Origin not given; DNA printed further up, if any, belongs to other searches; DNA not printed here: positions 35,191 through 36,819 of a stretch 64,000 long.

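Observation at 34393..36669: Exosortase-G-type cassette: PTPS-fold protein, XrtG-like membrane protein and processive GT2 synthase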

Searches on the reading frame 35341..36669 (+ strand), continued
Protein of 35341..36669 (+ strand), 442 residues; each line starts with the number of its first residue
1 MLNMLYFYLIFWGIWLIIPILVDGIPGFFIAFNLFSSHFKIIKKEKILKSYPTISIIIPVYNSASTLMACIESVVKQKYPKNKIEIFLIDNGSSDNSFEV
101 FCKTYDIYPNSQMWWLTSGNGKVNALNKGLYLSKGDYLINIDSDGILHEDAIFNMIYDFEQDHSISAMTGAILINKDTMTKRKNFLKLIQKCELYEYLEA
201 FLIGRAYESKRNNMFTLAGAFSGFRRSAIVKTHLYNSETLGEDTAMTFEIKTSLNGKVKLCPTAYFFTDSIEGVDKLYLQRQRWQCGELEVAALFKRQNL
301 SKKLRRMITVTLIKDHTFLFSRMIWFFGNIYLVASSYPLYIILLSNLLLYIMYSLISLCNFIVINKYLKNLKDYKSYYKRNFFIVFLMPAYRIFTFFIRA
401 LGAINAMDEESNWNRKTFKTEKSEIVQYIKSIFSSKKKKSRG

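Call 79: predict_structure(alignment_id=A5)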
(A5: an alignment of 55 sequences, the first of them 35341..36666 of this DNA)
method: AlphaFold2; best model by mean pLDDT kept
length: 442 residues; sequences in the alignment: 55
mean_pLDDT: 88.5   pTM: 0.88
mean pLDDT of the five models: 88.5, 88.3, 86.6, 84.5, 84.2
residues with pLDDT >= 90: 267; 70-90: 141; 50-70: 27; < 50: 7
segments of 3 or more residues with pLDDT < 50: 438-442
pLDDT, mean of each block of 10 residues (from residue 1): 74 81 92 88 81 98 96 98 98 96 97 94 93 96 97 97 96 96 95 97 93 88 95 82 87 91 96 92 84 74 73 57 81 87 90 96 95 97 97 89 75 76 90 64 34
secondary structure, 60 per line:
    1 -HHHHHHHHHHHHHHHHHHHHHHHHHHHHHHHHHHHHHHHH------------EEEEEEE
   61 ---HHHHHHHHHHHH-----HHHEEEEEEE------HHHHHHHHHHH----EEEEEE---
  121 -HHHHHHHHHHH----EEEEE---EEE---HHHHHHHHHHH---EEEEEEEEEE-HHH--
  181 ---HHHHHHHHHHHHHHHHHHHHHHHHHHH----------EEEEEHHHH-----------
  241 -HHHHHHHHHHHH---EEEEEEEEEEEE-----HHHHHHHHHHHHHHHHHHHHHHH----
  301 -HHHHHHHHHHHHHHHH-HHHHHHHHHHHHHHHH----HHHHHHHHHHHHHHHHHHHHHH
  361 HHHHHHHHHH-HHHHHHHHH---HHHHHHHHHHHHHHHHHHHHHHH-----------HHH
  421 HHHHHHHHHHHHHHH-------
elements in order: H2-41 E54-60 H64-75 E84-90 H97-107 E112-117 H122-132 E137-141 E145-147 H151-161 E165-174 H184-210 E221-225 H226-229 H242-253 E257-268 H274-296 H302-317 H319-334 H339-370 H372-380 H384-406 H418-435

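Call 81: fold_search(model_id=the predicted structure, library=pdb)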
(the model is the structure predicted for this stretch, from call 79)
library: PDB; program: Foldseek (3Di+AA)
matches with E <= 10: 1362; with E <= 0.001: 383
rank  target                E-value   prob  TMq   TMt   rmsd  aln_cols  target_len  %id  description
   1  6yv7_B                7.8e-17  1.00  0.58  0.72   8.4       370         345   16  Mannosyltransferase PcManGT from Pyrobaculum calidifontis (released 2020-07-22)
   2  8smn_A                1.0e-16  1.00  0.62  0.53  13.3       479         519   17  Xenopus laevis hyaluronan synthase 1, nascent HA polymer bound state (released 2024-05-01)
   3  8smp_A                1.1e-16  1.00  0.67  0.58   5.3       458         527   17  Xenopus laevis hyaluronan synthase 1, UDP-bound, gating loop inserted state (released 2024-05-01)
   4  7sp7_A                2.0e-16  1.00  0.60  0.54  14.2       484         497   17  Chlorella virus hyaluronan synthase inhibited by UDP (released 2022-04-06)
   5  7sp8_A                2.7e-16  1.00  0.61  0.55  11.7       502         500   16  Chlorella virus Hyaluronan Synthase bound to UDP-GlcNAc (released 2022-04-06)
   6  8smm_A                3.5e-16  1.00  0.61  0.54  13.6       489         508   16  Xenopus laevis hyaluronan synthase 1 (released 2024-05-01)
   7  8snc_A                1.3e-15  1.00  0.62  0.56  14.1       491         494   15  Chlorella virus Hyaluronan Synthase bound to GlcA extended GlcNAc primer (released 2024-05-01)
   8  6yv7_A                2.7e-15  1.00  0.55  0.69   8.6       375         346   16  Mannosyltransferase PcManGT from Pyrobaculum calidifontis (released 2020-07-22)
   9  8sne_A                2.7e-15  1.00  0.61  0.56  12.2       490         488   16  Chlorella virus Hyaluronan Synthase bound to GlcA extended GlcNAc primer and UDP (released 2024-05-01)
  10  7sp9_A                3.0e-15  1.00  0.60  0.55  12.3       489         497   16  Chlorella virus Hyaluronan Synthase in the GlcNAc-primed channel-closed state (released 2022-04-06)
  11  9yq2_A                3.5e-15  1.00  0.59  0.55  12.3       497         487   16  Chlorella virus hyaluronan synthase bound to DDM (released 2025-12-10)
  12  9yq5_A                4.8e-15  1.00  0.53  0.48  17.0       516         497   15  Chlorella virus hyaluronan synthase bound to an inserted UDP-GlcA (released 2025-12-10)
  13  9kqc_A                2.6e-14  1.00  0.60  0.54  12.1       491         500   15  Chlorella virus Hyaluronan Synthase bound to VNAR (released 2025-05-14)
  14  9yq4_A                4.8e-14  1.00  0.61  0.55  12.7       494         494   18  Chlorella virus hyaluronan synthase bound to a proofreading UDP-GlcA (released 2025-12-10)
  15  8k3v_A                8.6e-14  1.00  0.51  0.34  19.2       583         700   15  S. cerevisiae Chs1 in complex with UDP-GlcNAc (released 2023-10-18)
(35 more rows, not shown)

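Call 94: search_protein_families(library=pfam, proteins=[L011:5730-6392:+, L009:10118-10789:+, L013:4670-6415:+, L011:8684-10234:+, L013:8400-9482:+], max_evalue=0.01)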
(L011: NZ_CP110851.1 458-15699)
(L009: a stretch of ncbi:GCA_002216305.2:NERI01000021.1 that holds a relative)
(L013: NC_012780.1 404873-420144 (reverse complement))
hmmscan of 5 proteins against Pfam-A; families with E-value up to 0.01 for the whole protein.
L011:5730-6392:+ (220 aa): 0 families

L009:10118-10789:+ (223 aa): 0 families

L013:4670-6415:+ (581 aa): 0 families

L011:8684-10234:+ (516 aa): 0 families

L013:8400-9482:+ (360 aa): 1 family
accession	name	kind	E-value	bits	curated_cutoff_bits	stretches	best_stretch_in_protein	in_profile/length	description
PF14372.11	hAT-like_RNase-H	-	0.0049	17.5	27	0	66-126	20-76/100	hAT-like transposase, RNase-H fold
